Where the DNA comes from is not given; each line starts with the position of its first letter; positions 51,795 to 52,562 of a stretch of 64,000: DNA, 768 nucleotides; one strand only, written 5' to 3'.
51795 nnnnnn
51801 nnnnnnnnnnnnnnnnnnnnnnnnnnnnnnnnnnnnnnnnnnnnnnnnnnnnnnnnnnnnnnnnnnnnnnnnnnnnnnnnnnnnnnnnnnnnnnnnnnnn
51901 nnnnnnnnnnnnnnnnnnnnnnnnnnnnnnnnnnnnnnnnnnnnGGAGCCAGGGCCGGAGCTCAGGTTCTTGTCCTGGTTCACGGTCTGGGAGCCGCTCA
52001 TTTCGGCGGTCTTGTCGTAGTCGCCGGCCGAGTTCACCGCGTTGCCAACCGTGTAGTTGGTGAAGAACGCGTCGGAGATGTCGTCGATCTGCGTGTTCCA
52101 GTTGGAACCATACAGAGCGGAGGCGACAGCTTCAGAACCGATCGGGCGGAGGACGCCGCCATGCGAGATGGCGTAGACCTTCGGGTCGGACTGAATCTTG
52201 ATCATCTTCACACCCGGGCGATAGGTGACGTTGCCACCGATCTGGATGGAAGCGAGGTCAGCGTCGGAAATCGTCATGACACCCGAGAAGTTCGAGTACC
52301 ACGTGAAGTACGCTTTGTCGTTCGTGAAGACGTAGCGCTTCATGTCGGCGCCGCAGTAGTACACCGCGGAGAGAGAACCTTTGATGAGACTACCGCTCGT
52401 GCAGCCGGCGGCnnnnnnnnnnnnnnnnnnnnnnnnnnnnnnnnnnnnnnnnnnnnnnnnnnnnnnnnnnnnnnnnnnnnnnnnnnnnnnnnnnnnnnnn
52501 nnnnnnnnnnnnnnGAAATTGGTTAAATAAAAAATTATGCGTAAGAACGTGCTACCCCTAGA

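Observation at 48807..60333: Two secreted proteins share a novel roughly 120-aa N-terminal domain; one is a 1235-aa array of degenerate beta modules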

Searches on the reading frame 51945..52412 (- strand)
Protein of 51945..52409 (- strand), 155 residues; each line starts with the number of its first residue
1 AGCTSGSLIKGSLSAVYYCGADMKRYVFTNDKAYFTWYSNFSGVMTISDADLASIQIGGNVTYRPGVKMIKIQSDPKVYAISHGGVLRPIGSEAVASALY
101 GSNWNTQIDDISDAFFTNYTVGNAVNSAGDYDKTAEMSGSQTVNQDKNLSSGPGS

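Call 8: find_homologous_proteins(query=A1, max_evalue=0.001)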
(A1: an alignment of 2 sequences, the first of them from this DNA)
Query A1 (2 sequences) (133 aa, profile of the alignment): 192 proteins with E <= 0.001 among 489 candidates; the best 120 are listed.
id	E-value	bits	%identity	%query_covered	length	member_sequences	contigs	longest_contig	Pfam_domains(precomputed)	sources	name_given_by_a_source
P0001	1.6e-61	224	85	100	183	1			-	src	-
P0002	5.3e-53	196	65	99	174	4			-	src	-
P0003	5.4e-53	196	68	100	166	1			-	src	-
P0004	8.0e-53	196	70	90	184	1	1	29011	-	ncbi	ncbi:MAG: hypothetical protein WCJ29_04450, partial [bacterium]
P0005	1.0e-52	196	66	93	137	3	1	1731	-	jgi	jgi:hypothetical protein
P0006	6.3e-52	193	66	97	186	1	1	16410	-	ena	-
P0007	7.2e-52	193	67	92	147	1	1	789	-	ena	-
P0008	7.7e-52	193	62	95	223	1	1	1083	-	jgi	jgi:hypothetical protein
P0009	2.6e-51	191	61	99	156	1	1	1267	-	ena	-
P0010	3.2e-51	191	69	94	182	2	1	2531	-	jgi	jgi:hypothetical protein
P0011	9.6e-51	189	68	94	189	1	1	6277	-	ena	-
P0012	1.1e-50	189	68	91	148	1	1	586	-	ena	-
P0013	1.7e-50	188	66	98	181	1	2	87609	-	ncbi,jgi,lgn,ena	ncbi:MAG: hypothetical protein WC459_02995 [Patescibacteria group bacterium]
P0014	1.7e-50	188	64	92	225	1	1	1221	PF01551.30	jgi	jgi:hypothetical protein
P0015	1.8e-50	188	63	95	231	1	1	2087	-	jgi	jgi:hypothetical protein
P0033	1.6e-47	179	61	94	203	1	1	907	PF01551.30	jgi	jgi:hypothetical protein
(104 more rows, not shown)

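Call 9: search_solved_structures(query=A1, max_evalue=10)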
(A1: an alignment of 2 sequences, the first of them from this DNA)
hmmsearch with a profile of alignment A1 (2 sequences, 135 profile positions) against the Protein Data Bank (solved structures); distinct sequences matched with E-value up to 10: 46.
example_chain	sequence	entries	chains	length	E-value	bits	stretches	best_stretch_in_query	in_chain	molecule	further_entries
6lxk_H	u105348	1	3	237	0.083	16.1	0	11-41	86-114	Heavy chain of Z2B3-D102R Fab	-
7mzj_H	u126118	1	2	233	0.083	16.1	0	15-42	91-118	PDI 93 heavy chain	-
6ir1_B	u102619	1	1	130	0.15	15.3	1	16-41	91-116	mCherry's nanobody LaM4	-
7coe_H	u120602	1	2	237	0.15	15.3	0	15-45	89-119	Heavy chain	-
7bep_A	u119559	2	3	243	0.19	14.9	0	43-80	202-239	COVOX-384 heavy chain | COVOX-384 Fab heavy chain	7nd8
7sak_B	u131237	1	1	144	0.19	14.9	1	16-40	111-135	LaM4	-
7zxk_H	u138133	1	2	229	0.23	14.6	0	43-80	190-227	SRF388 Heavy Chain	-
9jfu_H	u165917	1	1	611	0.25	14.5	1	43-96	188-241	Mbp-Anti-bril fab heavy chain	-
8bk2_H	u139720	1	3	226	0.34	14.1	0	10-46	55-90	Fab Heavy chain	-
7kqy_A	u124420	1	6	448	0.36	14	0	43-85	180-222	Heavy-Chain only Human Antibodies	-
8sdf_H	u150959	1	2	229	0.36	14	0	15-38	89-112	Neutralizing antibody CC25.4 heavy chain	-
8yub_A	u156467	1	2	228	0.44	13.8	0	15-38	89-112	Neutralizing antibody CC25.4 heavy chain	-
9dmt_F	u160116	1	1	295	0.44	13.7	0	16-44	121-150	Fab7 heavy chain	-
7t86_H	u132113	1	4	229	0.49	13.6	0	43-81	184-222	Antibody Fab CR5133 Heavy Chain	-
6nms_H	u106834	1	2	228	0.49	13.6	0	43-81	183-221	Fab 136 anti-SIRP-alpha antibody Variable Heavy Chain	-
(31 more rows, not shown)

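Call 21: predict_structure(alignment_id=A2)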
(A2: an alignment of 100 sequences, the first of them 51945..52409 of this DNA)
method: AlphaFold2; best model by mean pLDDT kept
length: 155 residues; sequences in the alignment: 100
mean_pLDDT: 95.8   pTM: 0.87
mean pLDDT of the five models: 95.8, 95.5, 95.5, 95.4, 95.0
residues with pLDDT >= 90: 148; 70-90: 2; 50-70: 4; < 50: 1
segments of 3 or more residues with pLDDT < 50: none
pLDDT, mean of each block of 10 residues (from residue 1): 92 98 96 98 97 97 98 97 98 98 98 94 98 98 96 61
secondary structure, 60 per line:
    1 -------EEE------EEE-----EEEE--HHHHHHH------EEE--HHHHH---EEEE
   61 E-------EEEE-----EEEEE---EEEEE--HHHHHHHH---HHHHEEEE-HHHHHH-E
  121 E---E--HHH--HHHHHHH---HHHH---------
elements in order: E8-10 E17-19 E25-28 H31-37 E44-46 H49-53 E57-61 E69-72 E78-82 E86-90 H93-100 H104-107 E108-111 H113-118 H133-139 H143-146

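Call 24: fold_search(model_id=the predicted structure, library=pdb)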
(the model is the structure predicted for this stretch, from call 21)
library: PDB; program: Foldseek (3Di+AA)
matches with E <= 10: 44; with E <= 0.001: 0
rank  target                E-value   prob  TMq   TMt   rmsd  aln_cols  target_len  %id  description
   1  3x3n                  6.3e-03  0.93  0.29  0.13  18.1       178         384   11  Crystal structure of EccB1 of Mycobacterium tuberculosis in spacegroup P21 (released 2015-12-09)
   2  7np7_B4               1.5e-02  0.84  0.31  0.13  13.1       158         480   13  Structure of an intact ESX-5 inner membrane complex, Composite C1 model (released 2021-06-02)
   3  7nps_B1               1.5e-02  0.77  0.30  0.15  13.2       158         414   13  Structure of the periplasmic assembly from the ESX-5 inner membrane complex, C1 model (released 2021-05-26)
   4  5ebc                  2.3e-02  0.80  0.29  0.13  18.4       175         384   10  Crystal structure of EccB1 of Mycobacterium tuberculosis in spacegroup P21 (state III) (released 2016-02-17)
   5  7nps_B4               2.6e-02  0.84  0.30  0.13  19.2       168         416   14  Structure of the periplasmic assembly from the ESX-5 inner membrane complex, C1 model (released 2021-05-26)
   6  5cyu                  4.0e-02  0.82  0.33  0.16  12.5       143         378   15  Structure of the soluble domain of EccB1 from the Mycobacterium smegmatis ESX-1 secretion system. (released 2015-08-12)
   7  5ebd                  4.0e-02  0.72  0.33  0.16  12.9       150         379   11  Crystal structure of EccB1 of Mycobacterium tuberculosis in spacegroup P21 (state IV) (released 2016-02-17)
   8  7np7_B1               7.0e-02  0.63  0.31  0.13  12.9       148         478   14  Structure of an intact ESX-5 inner membrane complex, Composite C1 model (released 2021-06-02)
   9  4kk7                  8.9e-02  0.47  0.30  0.15  12.7       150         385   10  Structure of EccB1 from the type VII (ESX-1) secretion system of Mycobacterium tuberculosis. (released 2013-06-19)
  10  3x3m                  1.5e-01  0.35  0.29  0.14  12.9       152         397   10  Crystal structure of EccB1 of Mycobacterium tuberculosis in spacegroup P212121 (released 2015-12-09)
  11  6sgy_A                3.9e-01  0.28  0.29  0.12  18.6       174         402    9  Structure of EccB3 dimer from the ESX-3 core complex (released 2019-10-09)
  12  5fsc_B                6.0e-01  0.05  0.14  0.10  10.9        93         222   16  Structure of tectonin 2 from Laccaria bicolor in complex with allyl- alpha_4-methyl-mannoside (released 2017-03-29)
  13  6ist_C                1.4e+00  0.13  0.20  0.16   5.3        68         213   10  Crystal structure of a wild type endolysin LysIME-EF1 (released 2019-11-20)
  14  3ott_A                2.5e+00  0.02  0.13  0.04  13.4       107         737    9  Crystal Structure of the extracellular domain of the putative one component system BT4673 from B. thetaiotaomicron (released 2011-08-10)
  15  4fcx_A                2.8e+00  0.02  0.15  0.08  12.4        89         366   11  S.pombe Mre11 apoenzym (released 2012-06-20)
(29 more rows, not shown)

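Call 25: search_protein_representatives(alignment_id=A2)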
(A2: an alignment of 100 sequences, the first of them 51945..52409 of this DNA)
Query: 100 sequences, 215 profile positions. Proteins with E-value up to 0.001 (for the whole library): 5596; up to 1e-10: 4384; up to 1e-30: 2915. The best 150 are listed.
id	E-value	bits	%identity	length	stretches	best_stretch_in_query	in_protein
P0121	1.1e-137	472.9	-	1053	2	47-203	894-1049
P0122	1.4e-107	374.4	-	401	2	51-205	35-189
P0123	2.2e-104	364.0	-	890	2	32-201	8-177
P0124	9.6e-102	355.4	-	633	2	23-195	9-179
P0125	2.8e-94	330.9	-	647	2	53-192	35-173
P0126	6.9e-90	316.6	-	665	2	42-206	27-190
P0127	1.5e-86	305.7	-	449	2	32-205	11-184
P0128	4.7e-86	304.1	-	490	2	45-196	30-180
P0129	1.1e-84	299.6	-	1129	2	49-206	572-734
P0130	1.0e-78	280.1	-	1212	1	25-203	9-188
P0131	1.6e-78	279.4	-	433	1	22-204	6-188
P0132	3.5e-78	278.3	-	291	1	26-204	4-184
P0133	6.7e-78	277.4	-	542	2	46-195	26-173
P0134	5.4e-77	274.5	-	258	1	17-200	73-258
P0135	6.3e-77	274.3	-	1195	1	25-202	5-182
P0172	7.4e-74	264.2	-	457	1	27-200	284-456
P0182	5.3e-73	261.4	-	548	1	36-200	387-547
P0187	2.3e-72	259.3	-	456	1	48-200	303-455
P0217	9.0e-71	254.1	-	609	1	50-201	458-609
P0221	1.0e-70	253.9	-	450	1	16-178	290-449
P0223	1.4e-70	253.5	-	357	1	47-201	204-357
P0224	1.4e-70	253.5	-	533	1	44-200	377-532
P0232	2.3e-70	252.8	-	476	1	54-202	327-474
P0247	5.2e-70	251.6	-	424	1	32-200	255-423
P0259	9.4e-70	250.8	-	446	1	17-201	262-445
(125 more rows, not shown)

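Call 38: search_protein_families(library=pfam, alignment_id=A3, max_evalue=0.00001)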
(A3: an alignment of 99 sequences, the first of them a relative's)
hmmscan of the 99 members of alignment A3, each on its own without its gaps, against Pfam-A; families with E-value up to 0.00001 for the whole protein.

A. member 1, P0122 (401 aa): 0 families

B. families by the number of members that match (of 99 scanned): 20 families
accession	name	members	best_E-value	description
PF17957.7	Big_7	13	3.5e-22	Bacterial Ig domain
PF16656.11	Pur_ac_phosph_N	7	3.1e-17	Purple acid Phosphatase, N-terminal domain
PF13229.12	Beta_helix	3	5.8e-24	Right handed beta helix region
PF00041.27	fn3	3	2e-11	Fibronectin type III domain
PF11999.13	Ice_binding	2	1.7e-59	Ice-binding-like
PF13205.12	Big_5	2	3.4e-45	Bacterial Ig-like domain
PF01364.23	Peptidase_C25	2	1.8e-39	Peptidase family C25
PF02369.22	Big_1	2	5.6e-27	Bacterial Ig-like domain (group 1)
PF09134.16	Invasin_D3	2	2.9e-17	Invasin, domain 3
PF17161.10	DUF5123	2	8.2e-06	Domain of unknown function (DUF5123)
PF03537.19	Glyco_hydro_114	1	1.3e-82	Glycoside-hydrolase family GH114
PF00331.26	Glyco_hydro_10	1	5.2e-78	Glycosyl hydrolase family 10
PF14240.11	YHYH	1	5.4e-46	YHYH protein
PF08309.17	LVIVD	1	5.1e-40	LVIVD repeat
PF13365.12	Trypsin_2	1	2.8e-28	Trypsin-like peptidase domain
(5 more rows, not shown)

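Call 62: find_related_loci(query=A2, collection=genome_contigs, flank=4000)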
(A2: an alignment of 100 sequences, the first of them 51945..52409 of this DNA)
Query A2 (155 aa) in genome_contigs; peptide patterns used: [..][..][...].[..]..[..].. (x = any residue, [..] = any of these).
595 stretches matched a pattern (row limit reached: there are more); 595 encode a relative of the query (tblastn E <= 1e-3); the best 80 are kept; 80 distinct loci.
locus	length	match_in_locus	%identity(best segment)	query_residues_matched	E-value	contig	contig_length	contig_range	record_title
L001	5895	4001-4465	91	1-155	3e-96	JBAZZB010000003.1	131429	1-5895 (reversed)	MAG: Patescibacteria group bacterium isolate SO_2017_GW1_96 NODE_972_length_131429_cov_1.944007_OW334_2017, whole genome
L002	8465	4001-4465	90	1-155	6e-95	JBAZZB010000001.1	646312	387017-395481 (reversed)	MAG: Patescibacteria group bacterium isolate SO_2017_GW1_96 NODE_66_length_646312_cov_1.892521_OW334_2017, whole genome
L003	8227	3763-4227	86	1-155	3e-93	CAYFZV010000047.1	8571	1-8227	MAG TPA_asm: uncultured Gammaproteobacteria bacterium isolate ERP113451_co1_105 genome assembly, contig: NODE_10452_leng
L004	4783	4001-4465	87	1-155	2e-90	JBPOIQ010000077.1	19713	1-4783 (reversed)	MAG: Minisyncoccota bacterium isolate MAG_380 c_000000562153, whole genome shotgun sequence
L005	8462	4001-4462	85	1-154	4e-90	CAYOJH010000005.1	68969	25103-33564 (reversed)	MAG TPA_asm: uncultured Gammaproteobacteria bacterium isolate SRP193066_co2_65 genome assembly, contig: NODE_118_length_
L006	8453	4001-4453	87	1-151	9e-90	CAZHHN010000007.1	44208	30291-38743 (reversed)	MAG TPA_asm: uncultured Gammaproteobacteria bacterium isolate SRP193066_co2_114 genome assembly, contig: NODE_347_length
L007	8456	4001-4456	78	1-151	2e-78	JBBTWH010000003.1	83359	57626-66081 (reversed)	MAG: Patescibacteria group bacterium isolate H41-bin254_1 H41_bin254_1_000000000003, whole genome shotgun sequence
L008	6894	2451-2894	72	5-152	3e-70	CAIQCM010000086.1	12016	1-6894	uncultured bacterium isolate T8_bin-506 genome assembly, contig: bin-506:086/160, whole genome shotgun sequence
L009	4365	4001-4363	89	1-121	2e-70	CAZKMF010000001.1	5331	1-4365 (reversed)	MAG TPA_asm: uncultured Gammaproteobacteria bacterium isolate SRP135725_co2_84 genome assembly, contig: k141_3829722, wh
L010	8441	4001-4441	70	4-150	4e-69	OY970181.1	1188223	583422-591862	MAG: uncultured bacterium isolate MFD00905.bin.1.35 genome assembly, chromosome: 1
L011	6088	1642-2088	65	1-149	1e-67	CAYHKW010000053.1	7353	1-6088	MAG TPA_asm: uncultured Gammaproteobacteria bacterium isolate ERP119705_co13_484 genome assembly, contig: NODE_12691_len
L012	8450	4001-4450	61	1-150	4e-64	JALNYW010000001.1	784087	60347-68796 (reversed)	MAG: Patescibacteria group bacterium isolate SO_2017_GW1 bin 229 NODE_44_length_784087_cov_3.662143_OW334_2017, whole ge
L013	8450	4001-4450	63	3-151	5e-62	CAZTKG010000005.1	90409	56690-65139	MAG TPA_asm: uncultured Gammaproteobacteria bacterium isolate SRP200020_co5_277 genome assembly, contig: NODE_315_length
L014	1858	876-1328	64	5-154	1e-63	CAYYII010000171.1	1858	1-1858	MAG TPA_asm: uncultured Gammaproteobacteria bacterium isolate SRP219642_co6_407 genome assembly, contig: NODE_66832_leng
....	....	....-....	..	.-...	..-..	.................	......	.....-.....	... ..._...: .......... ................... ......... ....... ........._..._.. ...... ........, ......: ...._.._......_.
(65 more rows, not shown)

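Call 64: find_related_loci(query=A2, collection=viral_contigs, flank=3000)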
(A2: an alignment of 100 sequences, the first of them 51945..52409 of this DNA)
Query A2 (155 aa) in viral_contigs; peptide patterns used: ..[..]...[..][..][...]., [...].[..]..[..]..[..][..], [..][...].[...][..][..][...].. (x = any residue, [..] = any of these).
30 stretches matched a pattern; 1 encode a relative of the query (tblastn E <= 1e-3); 1 distinct loci.
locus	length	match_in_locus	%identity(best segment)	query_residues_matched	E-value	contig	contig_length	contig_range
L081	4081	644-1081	53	5-149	2e-50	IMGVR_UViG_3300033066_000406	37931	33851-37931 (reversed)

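Call 65: search_protein_families(library=phrogs, proteins=[window:51945-52409:-], max_evalue=1)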
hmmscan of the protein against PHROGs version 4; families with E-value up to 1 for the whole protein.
window:51945-52409:- (155 aa): 1 family
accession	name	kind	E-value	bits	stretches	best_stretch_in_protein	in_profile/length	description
phrog_9616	-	unknown function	0.018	16.1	1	17-83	15-78/118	-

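Call 67: search_protein_families(library=pfam, proteins=[P0172, P0182, P0187, P0217, P0221, P0223, P0224, P0232, P0247, P0259], max_evalue=0.001)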
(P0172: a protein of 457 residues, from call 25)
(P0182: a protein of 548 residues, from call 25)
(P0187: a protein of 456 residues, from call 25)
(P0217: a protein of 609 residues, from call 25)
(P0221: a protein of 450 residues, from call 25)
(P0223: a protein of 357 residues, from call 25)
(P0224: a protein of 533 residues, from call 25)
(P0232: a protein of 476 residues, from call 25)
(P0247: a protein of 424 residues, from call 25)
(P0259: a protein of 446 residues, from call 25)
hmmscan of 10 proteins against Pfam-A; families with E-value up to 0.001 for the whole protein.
P0172 (457 aa): 1 family
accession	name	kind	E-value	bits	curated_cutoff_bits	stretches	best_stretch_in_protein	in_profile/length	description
PF17957.7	Big_7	-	2.3e-05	25.4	24.1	1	201-271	1-70/70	Bacterial Ig domain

P0182 (548 aa): 2 families
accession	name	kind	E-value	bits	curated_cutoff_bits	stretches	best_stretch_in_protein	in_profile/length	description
PF02369.22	Big_1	-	1.2e-11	45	34.9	1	305-398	2-93/93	Bacterial Ig-like domain (group 1)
PF09134.16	Invasin_D3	-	1.2e-09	39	33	1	302-399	2-97/98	Invasin, domain 3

P0187 (456 aa): 0 families

P0217 (609 aa): 5 families
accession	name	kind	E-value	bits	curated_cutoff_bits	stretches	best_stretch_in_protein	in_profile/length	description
PF16656.11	Pur_ac_phosph_N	-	3.1e-17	63.3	30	2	265-349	7-93/93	Purple acid Phosphatase, N-terminal domain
PF00041.27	fn3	-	2e-11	44.3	25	2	264-337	6-71/84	Fibronectin type III domain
PF25788.1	Ig_Rha78A_N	-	2.3e-05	25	27.4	0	380-439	28-89/105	Rha78A-like, N-terminal immunoglobulin domain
PF16655.11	PhoD_N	-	9.9e-05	23.3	30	0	305-346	49-87/90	PhoD-like phosphatase, N-terminal domain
PF07705.17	CARDB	-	0.00019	22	22.7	1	50-140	20-98/101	CARDB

P0221 (450 aa): 0 families

P0223 (357 aa): 0 families

P0224 (533 aa): 2 families
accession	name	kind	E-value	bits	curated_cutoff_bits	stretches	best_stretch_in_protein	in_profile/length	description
PF25387.1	ADGRF3_N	-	0.00013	22.8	31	0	337-353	10-26/60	ADGRF3-like, N-terminal domain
PF25024.1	EGF_TEN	-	0.0003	20.9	65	1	215-350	92-217/234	Teneurin EGF domain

P0232 (476 aa): 0 families

P0247 (424 aa): 0 families

P0259 (446 aa): 0 families

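Call 75: fold_search(model_id=the predicted structure, library=viral)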
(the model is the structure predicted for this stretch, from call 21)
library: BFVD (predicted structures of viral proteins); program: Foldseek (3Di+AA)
matches with E <= 10: 107; with E <= 0.001: 2
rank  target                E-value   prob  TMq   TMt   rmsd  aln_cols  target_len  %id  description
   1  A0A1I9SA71            1.1e-05  1.00  0.59  0.76   3.2       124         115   14  Uncharacterized protein [Rhodococcus phage Weasels2]
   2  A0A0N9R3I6            1.2e-04  1.00  0.33  0.16   8.6       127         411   12  Uncharacterized protein [Chrysochromulina ericina virus CeV-01B]
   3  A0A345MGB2            3.8e-03  1.00  0.43  0.63   2.1        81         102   23  Uncharacterized protein [Streptomyces phage LukeCage]
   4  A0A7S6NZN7            7.1e-03  1.00  0.34  0.08   2.1        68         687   18  (no name in the UniProt tables at hand)
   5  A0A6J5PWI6            1.6e-02  1.00  0.35  0.47   2.7        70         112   14  Uncharacterized protein [uncultured Caudovirales phage]
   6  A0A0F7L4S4            3.1e-02  0.99  0.33  0.17   4.1        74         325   22  Uncharacterized protein [uncultured marine virus]
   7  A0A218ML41            4.0e-02  1.00  0.31  0.26   2.5        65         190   18  Uncharacterized protein [uncultured virus]
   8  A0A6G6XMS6            4.0e-02  1.00  0.33  0.17   2.3        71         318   22  (no name in the UniProt tables at hand)
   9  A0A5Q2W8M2            1.1e-01  0.99  0.33  0.11   1.9        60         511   15  (no name in the UniProt tables at hand)
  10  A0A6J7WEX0            1.5e-01  0.84  0.27  0.20   3.7        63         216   22  CHAP domain containing protein [uncultured Caudovirales phage]
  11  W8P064                2.2e-01  0.28  0.25  0.14  14.1       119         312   17  M23ase beta-sheet core domain-containing protein [Microbacterium phage vB_MoxS-ISF9]
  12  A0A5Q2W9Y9            3.6e-01  0.66  0.26  0.12   3.6        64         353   12  (no name in the UniProt tables at hand)
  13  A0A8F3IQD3            4.1e-01  0.51  0.27  0.19   6.4        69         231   19  (no name in the UniProt tables at hand)
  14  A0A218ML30            5.9e-01  0.89  0.32  0.12   4.8        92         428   11  Uncharacterized protein [uncultured virus]
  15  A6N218                5.9e-01  0.28  0.22  0.29   3.6        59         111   15  Uncharacterized protein [Microbacterium phage Min1]
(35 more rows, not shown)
